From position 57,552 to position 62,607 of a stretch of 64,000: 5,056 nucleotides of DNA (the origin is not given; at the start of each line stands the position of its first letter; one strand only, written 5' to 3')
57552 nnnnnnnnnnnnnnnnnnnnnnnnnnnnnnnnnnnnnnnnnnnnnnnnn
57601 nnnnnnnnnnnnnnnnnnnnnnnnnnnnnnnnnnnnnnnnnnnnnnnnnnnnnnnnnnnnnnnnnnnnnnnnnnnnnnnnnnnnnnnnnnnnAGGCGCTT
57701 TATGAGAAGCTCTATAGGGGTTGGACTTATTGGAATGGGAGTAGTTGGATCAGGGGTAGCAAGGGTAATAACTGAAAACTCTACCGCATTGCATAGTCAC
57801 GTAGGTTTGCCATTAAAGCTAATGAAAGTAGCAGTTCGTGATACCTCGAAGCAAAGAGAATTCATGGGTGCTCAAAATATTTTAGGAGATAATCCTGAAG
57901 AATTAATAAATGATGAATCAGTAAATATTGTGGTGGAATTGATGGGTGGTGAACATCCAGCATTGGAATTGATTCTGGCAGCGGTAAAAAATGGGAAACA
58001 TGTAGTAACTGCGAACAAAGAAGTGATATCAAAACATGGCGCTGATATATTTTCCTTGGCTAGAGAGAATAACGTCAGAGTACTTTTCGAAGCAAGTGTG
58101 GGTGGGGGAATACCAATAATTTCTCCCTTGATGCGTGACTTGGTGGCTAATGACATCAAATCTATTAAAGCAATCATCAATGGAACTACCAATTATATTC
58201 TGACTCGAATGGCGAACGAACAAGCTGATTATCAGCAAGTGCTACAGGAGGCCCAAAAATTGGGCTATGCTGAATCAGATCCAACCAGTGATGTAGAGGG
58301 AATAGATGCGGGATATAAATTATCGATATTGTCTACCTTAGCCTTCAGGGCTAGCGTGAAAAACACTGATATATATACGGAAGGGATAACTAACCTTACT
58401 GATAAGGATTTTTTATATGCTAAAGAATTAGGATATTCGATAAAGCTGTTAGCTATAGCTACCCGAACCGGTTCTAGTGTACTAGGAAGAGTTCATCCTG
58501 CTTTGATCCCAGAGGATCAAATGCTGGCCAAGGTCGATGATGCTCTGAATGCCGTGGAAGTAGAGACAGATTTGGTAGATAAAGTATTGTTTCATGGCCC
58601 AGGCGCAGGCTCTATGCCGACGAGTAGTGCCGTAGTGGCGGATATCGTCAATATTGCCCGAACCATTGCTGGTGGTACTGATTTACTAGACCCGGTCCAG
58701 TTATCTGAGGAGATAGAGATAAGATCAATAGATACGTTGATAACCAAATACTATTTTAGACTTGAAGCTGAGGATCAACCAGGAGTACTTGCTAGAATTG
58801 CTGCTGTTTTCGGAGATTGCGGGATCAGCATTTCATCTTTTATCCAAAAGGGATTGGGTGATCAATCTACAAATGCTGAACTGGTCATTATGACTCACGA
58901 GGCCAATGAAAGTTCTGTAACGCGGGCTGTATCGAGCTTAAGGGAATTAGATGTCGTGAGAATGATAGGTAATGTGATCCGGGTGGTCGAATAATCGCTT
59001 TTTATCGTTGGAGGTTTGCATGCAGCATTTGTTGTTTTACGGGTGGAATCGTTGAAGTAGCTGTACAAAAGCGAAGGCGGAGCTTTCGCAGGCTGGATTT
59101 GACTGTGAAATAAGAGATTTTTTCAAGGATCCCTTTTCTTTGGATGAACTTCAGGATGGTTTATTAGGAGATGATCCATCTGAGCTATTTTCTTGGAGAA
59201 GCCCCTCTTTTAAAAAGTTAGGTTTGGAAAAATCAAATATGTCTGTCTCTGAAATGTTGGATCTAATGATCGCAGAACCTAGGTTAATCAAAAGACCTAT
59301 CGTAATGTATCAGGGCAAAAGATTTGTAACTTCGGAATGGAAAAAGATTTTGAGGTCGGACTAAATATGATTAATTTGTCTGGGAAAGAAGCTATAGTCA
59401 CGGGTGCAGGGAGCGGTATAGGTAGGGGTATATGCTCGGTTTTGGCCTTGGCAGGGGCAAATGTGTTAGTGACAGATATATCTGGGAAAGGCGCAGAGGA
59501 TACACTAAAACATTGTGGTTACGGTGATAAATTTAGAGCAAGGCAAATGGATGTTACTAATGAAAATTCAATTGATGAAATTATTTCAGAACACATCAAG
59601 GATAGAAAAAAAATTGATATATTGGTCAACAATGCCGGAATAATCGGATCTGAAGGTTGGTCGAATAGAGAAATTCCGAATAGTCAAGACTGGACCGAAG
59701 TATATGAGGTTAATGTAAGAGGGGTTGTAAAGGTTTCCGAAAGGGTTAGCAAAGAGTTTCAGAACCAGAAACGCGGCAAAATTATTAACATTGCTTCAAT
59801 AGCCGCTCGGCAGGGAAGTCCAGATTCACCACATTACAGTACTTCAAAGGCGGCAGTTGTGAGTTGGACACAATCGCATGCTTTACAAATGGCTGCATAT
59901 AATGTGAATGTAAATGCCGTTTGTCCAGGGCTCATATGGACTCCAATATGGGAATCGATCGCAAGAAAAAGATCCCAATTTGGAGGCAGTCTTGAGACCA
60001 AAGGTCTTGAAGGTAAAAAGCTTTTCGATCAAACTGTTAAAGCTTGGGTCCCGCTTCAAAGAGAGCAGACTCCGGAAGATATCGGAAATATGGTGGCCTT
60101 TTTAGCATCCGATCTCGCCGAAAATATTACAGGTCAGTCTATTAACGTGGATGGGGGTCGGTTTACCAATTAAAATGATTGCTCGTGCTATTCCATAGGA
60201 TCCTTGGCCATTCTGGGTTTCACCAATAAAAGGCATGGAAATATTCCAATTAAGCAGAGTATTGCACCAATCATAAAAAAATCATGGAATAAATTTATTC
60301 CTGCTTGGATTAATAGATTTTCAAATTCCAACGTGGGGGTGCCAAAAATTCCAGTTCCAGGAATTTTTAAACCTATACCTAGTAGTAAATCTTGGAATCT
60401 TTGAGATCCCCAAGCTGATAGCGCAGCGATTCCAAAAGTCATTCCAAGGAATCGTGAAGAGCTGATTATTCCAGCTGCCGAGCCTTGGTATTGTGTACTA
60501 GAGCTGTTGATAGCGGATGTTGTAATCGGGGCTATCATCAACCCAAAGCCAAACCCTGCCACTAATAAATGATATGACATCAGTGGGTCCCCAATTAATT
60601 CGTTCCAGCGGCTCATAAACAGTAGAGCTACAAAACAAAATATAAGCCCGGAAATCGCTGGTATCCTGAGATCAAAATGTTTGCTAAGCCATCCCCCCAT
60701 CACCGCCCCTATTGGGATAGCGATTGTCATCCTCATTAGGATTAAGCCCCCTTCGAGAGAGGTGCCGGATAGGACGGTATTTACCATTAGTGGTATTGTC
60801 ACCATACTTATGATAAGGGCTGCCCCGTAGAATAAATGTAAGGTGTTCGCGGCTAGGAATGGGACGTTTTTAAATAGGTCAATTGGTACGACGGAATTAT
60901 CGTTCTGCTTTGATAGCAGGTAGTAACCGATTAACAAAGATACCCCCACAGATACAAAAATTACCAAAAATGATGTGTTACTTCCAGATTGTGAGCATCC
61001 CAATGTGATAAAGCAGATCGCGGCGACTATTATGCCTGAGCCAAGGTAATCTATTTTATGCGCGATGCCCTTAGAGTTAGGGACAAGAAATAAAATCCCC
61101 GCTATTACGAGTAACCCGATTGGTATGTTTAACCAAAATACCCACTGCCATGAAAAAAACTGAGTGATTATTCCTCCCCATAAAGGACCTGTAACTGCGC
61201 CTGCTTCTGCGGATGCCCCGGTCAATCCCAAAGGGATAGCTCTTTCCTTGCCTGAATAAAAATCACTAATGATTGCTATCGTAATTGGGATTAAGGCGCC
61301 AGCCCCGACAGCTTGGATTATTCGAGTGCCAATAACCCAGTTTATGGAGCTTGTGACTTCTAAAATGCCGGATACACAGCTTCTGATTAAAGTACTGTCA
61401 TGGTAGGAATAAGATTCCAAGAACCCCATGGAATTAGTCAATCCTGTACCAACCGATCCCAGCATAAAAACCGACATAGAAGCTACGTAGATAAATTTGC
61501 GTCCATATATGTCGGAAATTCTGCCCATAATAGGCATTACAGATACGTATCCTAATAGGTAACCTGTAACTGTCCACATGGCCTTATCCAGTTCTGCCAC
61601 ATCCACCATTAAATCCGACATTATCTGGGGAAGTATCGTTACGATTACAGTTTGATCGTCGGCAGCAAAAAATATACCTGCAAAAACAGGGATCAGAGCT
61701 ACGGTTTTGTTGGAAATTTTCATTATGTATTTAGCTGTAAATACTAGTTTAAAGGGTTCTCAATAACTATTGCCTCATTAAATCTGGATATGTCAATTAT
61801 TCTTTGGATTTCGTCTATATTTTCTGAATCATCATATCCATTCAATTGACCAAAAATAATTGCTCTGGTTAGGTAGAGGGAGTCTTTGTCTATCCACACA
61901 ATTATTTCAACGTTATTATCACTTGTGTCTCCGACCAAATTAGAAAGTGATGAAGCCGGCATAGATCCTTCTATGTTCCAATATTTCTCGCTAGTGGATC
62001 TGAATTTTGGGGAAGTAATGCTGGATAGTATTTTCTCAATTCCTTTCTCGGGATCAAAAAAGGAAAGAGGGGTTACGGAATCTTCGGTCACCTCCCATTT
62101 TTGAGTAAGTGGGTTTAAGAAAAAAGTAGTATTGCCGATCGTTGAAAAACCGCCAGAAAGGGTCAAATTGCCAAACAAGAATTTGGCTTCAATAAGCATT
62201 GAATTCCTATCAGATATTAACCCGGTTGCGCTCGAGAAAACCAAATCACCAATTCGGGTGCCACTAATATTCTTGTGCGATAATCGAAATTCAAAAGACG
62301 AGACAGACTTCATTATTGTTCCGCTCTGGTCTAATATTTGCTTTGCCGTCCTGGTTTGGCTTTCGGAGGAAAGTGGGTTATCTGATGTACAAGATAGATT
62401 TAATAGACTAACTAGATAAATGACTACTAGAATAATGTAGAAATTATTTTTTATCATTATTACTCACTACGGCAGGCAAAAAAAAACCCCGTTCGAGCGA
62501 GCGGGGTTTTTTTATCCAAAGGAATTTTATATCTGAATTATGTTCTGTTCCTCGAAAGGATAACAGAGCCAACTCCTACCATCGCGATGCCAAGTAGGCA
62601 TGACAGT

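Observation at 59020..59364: Hidden selenoprotein: ArsC/Spx-fold gene with UGA in place of the first Cys of CxxC, truncated in the ORF track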

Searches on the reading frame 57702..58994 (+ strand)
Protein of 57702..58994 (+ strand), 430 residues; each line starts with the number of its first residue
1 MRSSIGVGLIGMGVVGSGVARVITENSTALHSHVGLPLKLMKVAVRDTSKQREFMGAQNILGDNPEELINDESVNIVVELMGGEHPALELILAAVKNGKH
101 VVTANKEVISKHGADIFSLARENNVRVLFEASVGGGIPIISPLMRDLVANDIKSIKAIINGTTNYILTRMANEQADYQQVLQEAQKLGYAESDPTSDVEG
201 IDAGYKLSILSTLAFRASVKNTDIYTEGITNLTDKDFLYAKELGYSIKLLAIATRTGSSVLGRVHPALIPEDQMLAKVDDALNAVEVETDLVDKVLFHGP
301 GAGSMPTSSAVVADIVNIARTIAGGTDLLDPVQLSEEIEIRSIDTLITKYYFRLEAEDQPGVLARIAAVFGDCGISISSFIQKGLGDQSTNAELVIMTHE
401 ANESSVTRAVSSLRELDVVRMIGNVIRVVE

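Call 35: search_protein_families(library=pfam, proteins=[window:57702-58994:+], max_evalue=0.001)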
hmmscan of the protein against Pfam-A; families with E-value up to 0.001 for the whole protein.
window:57702-58994:+ (430 aa): 4 families
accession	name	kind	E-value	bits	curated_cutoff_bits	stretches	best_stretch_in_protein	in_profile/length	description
PF00742.24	Homoserine_dh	-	1.3e-61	207.8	22.9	1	138-316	1-173/173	Homoserine dehydrogenase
PF03447.22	NAD_binding_3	-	4.1e-19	69.8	24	1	11-130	1-116/116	Homoserine dehydrogenase, NAD binding domain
PF01842.31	ACT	-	8.7e-11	41.8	27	1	351-416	2-64/66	ACT domain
PF22629.2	ACT_AHAS_ss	-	1.8e-05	25.2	27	1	354-418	3-64/67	AHAS small subunit-like ACT domain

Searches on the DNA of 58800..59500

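Call 69: search_rna_families(source=window, start=58800, end=59500, threshold=evalue, max_evalue=10)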
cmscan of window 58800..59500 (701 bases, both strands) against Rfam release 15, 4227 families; matches with E-value up to 10: 2.
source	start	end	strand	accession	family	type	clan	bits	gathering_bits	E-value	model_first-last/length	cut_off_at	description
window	58854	58911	+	RF01310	sR7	Gene; snRNA; snoRNA; CD-box;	-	11.4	37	7.2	1-57/57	no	Small nucleolar RNA sR7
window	59296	59494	-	RF02042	HOTTIP_3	Gene; lncRNA;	-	6.3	50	5.2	131-353/353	no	HOXA transcript at the distal tip, conserved region 3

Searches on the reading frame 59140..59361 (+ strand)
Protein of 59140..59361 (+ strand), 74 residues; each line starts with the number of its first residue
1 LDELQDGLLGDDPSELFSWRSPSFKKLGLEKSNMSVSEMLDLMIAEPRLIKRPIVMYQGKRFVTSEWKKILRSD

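Call 74: find_encoding_contigs(protein=window:59140-59361:+, flank=2000, max_places=4)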
Protein window:59140-59361:+ (74 aa): 23 contigs read that carry it; 4 places shown.
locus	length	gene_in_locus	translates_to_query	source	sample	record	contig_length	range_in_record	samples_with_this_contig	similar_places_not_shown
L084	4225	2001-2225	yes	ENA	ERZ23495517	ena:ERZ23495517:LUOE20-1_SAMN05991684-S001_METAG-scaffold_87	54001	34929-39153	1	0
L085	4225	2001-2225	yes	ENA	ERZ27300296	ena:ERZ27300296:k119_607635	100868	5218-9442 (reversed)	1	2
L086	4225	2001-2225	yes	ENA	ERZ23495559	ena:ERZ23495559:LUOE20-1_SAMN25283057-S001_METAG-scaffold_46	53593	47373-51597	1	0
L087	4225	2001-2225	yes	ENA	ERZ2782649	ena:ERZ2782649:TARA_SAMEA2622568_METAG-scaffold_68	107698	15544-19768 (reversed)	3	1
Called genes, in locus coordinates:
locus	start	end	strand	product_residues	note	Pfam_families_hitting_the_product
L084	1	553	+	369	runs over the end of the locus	PF00639:Rotamase (faint)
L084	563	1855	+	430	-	PF03447:NAD_binding_3, PF00742:Homoserine_dh, PF22629:ACT_AHAS_ss (faint), PF01842:ACT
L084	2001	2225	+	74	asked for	PF03960:ArsC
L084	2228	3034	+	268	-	PF00106:adh_short, PF08659:KR, PF13561:adh_short_C2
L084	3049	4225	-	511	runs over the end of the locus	PF07690:MFS_1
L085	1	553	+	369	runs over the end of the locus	PF13624:SurA_N_3 (faint)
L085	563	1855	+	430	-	PF03447:NAD_binding_3, PF00742:Homoserine_dh, PF22629:ACT_AHAS_ss (faint), PF01842:ACT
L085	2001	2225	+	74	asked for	PF03960:ArsC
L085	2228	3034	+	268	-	PF00106:adh_short, PF08659:KR, PF13561:adh_short_C2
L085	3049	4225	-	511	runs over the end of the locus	PF07690:MFS_1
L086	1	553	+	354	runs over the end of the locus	-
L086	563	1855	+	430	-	PF03447:NAD_binding_3, PF00742:Homoserine_dh, PF22629:ACT_AHAS_ss (faint), PF01842:ACT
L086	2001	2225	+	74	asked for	PF03960:ArsC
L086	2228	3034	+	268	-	PF00106:adh_short, PF08659:KR, PF13561:adh_short_C2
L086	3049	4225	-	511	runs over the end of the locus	PF07690:MFS_1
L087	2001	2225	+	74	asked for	PF03960:ArsC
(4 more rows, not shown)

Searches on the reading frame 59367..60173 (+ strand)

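Call 35: search_protein_families(library=pfam, proteins=[window:59367-60173:+], max_evalue=0.001)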
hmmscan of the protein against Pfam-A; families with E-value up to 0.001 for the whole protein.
window:59367-60173:+ (268 aa): 4 families
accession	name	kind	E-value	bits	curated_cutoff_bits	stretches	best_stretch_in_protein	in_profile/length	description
PF13561.12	adh_short_C2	-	1.9e-55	188.5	27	1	13-264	1-234/236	Enoyl-(Acyl carrier protein) reductase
PF00106.31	adh_short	-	2.4e-53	180.9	26.6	1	8-201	2-193/195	short chain dehydrogenase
PF08659.16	KR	-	1.4e-09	38.6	22.6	1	10-169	4-161/180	KR domain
PF01370.27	Epimerase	-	3.3e-05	23.9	20.9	1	10-144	2-115/240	NAD dependent epimerase/dehydratase family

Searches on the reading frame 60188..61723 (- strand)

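Call 35: search_protein_families(library=pfam, proteins=[window:60188-61723:-], max_evalue=0.001)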
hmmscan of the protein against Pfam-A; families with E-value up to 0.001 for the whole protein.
window:60188-61723:- (511 aa): 1 family
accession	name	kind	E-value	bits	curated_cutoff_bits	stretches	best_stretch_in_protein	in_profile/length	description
PF07690.21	MFS_1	-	9.7e-39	133.7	33.4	1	14-431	2-346/347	Major Facilitator Superfamily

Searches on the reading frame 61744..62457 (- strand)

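Call 35: search_protein_families(library=pfam, proteins=[window:61744-62457:-], max_evalue=0.001)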
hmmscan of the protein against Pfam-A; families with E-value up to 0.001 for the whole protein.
window:61744-62457:- (237 aa): 1 family
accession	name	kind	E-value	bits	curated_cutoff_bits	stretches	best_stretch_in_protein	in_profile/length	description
PF07161.20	LppX_LprAFG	-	9.9e-10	39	24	1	38-201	2-171/192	LppX_LprAFG lipoprotein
